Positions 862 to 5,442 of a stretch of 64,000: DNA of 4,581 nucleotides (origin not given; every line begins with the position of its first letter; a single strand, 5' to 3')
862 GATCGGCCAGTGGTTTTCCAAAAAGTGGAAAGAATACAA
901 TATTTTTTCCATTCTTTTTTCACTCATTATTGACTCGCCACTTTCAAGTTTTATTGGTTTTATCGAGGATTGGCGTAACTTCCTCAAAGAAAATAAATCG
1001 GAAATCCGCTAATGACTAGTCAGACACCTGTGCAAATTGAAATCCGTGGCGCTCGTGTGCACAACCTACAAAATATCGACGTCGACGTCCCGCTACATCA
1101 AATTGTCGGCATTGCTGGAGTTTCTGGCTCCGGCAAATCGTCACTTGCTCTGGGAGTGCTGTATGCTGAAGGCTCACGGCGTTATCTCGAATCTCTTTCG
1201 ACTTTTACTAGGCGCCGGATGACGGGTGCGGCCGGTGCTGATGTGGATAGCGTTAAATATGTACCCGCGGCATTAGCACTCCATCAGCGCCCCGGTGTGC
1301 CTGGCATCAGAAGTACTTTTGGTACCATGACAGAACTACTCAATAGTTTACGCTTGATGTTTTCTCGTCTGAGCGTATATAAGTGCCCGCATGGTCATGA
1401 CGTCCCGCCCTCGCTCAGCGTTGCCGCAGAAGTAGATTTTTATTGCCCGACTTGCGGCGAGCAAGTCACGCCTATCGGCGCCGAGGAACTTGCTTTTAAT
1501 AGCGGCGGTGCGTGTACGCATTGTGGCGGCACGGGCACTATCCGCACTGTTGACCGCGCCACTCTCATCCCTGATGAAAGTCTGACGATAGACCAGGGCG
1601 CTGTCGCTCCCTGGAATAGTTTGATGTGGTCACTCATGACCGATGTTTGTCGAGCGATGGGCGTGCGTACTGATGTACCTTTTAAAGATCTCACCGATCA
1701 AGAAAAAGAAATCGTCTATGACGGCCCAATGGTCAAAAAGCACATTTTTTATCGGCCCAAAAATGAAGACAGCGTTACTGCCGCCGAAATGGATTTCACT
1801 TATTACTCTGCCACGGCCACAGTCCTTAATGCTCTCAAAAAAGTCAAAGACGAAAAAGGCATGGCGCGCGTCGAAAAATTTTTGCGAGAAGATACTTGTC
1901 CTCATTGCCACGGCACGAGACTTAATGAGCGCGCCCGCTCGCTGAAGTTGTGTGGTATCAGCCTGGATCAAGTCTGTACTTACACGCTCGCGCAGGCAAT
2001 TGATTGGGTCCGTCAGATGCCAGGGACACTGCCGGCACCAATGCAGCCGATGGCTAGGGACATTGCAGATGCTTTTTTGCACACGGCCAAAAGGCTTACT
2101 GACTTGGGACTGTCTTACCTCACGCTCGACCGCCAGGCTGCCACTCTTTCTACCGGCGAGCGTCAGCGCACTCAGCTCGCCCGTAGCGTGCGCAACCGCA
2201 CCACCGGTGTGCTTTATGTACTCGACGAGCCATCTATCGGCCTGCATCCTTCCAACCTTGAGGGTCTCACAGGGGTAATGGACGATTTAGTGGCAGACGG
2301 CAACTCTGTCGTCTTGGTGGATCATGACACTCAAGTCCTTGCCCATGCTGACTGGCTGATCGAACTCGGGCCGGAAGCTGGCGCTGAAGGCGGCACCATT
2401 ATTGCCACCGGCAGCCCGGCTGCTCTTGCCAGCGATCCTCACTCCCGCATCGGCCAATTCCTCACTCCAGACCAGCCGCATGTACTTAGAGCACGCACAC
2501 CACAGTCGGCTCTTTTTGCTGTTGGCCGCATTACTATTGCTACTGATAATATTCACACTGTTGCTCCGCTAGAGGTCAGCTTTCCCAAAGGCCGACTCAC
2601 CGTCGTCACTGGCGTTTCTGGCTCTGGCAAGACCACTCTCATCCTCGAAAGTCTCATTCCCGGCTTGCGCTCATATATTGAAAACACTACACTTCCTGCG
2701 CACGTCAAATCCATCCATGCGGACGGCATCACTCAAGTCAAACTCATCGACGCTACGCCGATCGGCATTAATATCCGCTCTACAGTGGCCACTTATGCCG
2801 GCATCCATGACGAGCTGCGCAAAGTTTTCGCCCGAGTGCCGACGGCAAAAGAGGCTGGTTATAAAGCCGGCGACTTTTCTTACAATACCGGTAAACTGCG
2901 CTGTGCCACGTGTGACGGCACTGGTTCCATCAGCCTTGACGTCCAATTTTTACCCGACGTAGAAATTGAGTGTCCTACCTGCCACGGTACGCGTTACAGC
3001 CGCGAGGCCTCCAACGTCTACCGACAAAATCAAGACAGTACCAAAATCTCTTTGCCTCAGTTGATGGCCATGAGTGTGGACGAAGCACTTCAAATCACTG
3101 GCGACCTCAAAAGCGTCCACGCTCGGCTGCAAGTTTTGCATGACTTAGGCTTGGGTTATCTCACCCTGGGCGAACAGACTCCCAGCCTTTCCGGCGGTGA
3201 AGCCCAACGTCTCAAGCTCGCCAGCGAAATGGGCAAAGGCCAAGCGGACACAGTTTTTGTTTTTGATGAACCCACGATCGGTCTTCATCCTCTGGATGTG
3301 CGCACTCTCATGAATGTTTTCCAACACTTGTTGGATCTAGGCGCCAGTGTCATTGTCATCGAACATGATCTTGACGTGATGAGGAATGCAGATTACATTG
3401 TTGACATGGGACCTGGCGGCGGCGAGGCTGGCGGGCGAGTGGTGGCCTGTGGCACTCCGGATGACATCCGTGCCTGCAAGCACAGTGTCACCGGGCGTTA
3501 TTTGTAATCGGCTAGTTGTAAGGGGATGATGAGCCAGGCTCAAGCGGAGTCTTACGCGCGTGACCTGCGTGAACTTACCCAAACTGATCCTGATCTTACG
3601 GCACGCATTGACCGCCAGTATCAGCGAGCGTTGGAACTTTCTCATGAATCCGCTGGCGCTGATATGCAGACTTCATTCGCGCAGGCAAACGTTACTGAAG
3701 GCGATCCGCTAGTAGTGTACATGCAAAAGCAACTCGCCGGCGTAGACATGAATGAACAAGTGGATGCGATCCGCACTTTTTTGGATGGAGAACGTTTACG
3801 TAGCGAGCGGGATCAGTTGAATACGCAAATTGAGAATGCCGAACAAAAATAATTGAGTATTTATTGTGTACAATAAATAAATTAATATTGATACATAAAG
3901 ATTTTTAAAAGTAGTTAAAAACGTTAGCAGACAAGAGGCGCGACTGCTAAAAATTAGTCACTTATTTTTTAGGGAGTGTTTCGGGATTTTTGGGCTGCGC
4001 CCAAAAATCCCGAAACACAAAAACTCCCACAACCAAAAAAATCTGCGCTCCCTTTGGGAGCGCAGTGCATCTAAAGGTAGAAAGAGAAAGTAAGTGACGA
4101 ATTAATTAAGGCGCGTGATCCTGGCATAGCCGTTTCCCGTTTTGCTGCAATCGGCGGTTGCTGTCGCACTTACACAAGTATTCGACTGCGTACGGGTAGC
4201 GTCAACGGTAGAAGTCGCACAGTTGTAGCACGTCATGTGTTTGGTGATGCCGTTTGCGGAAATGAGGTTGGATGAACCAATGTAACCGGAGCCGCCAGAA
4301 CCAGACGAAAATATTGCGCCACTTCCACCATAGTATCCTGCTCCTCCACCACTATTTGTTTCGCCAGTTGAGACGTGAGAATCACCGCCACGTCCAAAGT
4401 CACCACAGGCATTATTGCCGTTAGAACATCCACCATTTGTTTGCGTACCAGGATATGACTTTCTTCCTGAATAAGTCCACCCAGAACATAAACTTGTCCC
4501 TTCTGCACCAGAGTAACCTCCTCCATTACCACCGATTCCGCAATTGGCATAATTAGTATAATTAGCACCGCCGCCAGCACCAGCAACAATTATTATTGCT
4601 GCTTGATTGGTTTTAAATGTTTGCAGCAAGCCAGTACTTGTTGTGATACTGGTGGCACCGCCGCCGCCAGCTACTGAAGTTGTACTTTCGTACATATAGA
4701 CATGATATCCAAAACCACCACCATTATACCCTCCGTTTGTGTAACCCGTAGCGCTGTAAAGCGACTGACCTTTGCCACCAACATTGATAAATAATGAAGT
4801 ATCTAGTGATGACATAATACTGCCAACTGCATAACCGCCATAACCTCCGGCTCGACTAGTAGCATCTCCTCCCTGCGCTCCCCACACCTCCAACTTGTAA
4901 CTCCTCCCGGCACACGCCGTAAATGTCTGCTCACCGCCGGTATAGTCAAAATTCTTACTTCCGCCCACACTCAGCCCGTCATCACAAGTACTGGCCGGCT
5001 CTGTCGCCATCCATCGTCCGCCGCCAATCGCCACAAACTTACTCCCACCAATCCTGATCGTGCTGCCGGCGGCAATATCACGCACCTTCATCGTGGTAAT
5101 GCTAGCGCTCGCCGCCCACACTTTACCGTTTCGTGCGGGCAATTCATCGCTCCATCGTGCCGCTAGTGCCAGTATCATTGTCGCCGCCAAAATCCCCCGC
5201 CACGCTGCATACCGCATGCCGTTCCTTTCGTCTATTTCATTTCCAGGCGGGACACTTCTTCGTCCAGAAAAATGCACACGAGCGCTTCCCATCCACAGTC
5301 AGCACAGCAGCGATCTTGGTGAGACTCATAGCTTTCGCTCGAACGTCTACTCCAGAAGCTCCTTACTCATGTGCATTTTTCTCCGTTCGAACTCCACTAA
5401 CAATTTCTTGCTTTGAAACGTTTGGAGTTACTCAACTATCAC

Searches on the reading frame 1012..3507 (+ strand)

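Call 7: search_protein_families(library=pfam, proteins=[window:1012-3507:+], max_evalue=0.001)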
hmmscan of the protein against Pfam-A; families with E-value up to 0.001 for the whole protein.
window:1012-3507:+ (831 aa): 14 families
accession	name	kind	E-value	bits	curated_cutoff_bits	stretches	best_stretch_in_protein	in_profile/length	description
PF00005.33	ABC_tran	-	3.6e-19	70.2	25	0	355-407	85-135/137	ABC transporter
PF17755.6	UvrA_DNA-bind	-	1.4e-13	51.6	23.2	1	181-255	1-78/110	UvrA DNA-binding domain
PF13304.12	AAA_21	-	3.7e-08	34.2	27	0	746-782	258-295/304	AAA domain, putative AbiEii toxin, Type IV TA system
PF02463.25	SMC_N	-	1.3e-06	28.4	40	0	16-55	10-50/220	RecF/RecN/SMC N terminal domain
PF00684.25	DnaJ_CXXCXGXG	-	1.5e-06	28.8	32.7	0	629-661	16-51/65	DnaJ central domain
PF13476.12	AAA_23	-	3.5e-06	28.2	27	0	512-544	5-36/201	AAA domain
PF13555.12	AAA_29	-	4.2e-06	26.8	27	0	524-544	19-39/61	P-loop containing region of AAA domain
PF20703.3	nSTAND1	-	7.5e-06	26.2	27.1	0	526-560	32-66/379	Novel STAND NTPase 1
PF06745.19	ATPase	-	1.6e-05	24.8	26.6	0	524-559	16-51/231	KaiC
PF13191.12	AAA_16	-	0.00034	21.6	32.6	0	526-546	23-43/167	AAA ATPase domain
PF13175.12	AAA_15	-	0.00039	20.6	32.1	0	394-442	324-364/374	AAA ATPase domain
PF13481.12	AAA_25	-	0.0008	19.5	27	0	524-546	30-52/195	AAA domain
PF12399.14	BCA_ABC_TP_C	-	0.00082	19.3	25.5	0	809-821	1-13/27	Branched-chain amino acid ATP-binding cassette transporter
PF22039.1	HUTI_composite_bact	-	0.00094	19.2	25.5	0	807-821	7-21/26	Imidazolonepropionase-like composite domain, bacteria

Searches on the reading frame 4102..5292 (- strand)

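Call 7: search_protein_families(library=pfam, proteins=[window:4102-5292:-], max_evalue=0.001)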
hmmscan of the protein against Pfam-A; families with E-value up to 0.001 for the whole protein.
window:4102-5292:- (396 aa): 1 family
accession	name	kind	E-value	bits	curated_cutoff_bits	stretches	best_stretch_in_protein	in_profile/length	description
PF12810.13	ALK_LTK_GRD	-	3.9e-34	119.2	24.5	1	131-394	9-242/243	ALK/LTK, Glycine-rich domain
